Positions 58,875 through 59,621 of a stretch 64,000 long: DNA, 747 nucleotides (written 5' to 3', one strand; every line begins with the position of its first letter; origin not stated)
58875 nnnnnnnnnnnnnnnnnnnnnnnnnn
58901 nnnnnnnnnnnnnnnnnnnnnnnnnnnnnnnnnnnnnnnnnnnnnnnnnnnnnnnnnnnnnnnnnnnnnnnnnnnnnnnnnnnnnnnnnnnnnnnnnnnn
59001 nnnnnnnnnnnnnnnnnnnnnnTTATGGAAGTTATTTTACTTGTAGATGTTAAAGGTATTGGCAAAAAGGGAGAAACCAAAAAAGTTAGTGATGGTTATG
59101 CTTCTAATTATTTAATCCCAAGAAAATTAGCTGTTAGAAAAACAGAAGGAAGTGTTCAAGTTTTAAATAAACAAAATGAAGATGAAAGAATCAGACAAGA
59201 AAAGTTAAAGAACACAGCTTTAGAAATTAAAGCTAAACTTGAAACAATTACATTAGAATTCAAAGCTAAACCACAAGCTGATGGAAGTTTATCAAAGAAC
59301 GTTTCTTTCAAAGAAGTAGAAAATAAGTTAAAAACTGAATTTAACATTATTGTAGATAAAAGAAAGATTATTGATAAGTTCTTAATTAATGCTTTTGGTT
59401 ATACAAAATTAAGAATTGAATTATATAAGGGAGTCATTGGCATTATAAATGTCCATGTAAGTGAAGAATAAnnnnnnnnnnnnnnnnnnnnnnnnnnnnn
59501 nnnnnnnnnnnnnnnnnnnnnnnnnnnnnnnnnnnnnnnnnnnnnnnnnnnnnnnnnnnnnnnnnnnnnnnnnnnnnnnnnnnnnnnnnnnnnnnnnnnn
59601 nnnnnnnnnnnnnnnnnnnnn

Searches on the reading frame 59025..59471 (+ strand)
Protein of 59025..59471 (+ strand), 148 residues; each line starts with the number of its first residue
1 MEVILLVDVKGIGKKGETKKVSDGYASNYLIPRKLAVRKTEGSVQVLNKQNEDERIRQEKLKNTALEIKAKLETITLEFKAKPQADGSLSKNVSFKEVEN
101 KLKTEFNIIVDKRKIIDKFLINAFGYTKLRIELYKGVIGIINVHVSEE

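Call 5: search_protein_families(library=pfam, proteins=[window:59025-59471:+])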
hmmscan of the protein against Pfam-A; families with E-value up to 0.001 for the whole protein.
window:59025-59471:+ (148 aa): 2 families
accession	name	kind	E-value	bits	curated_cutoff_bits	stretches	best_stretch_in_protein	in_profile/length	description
PF01281.25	Ribosomal_L9_N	-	1.1e-19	70.1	20.7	1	1-45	1-45/47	Ribosomal protein L9, N-terminal domain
PF03948.19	Ribosomal_L9_C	-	3e-12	47.3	23.2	1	65-146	3-85/86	Ribosomal protein L9, C-terminal domain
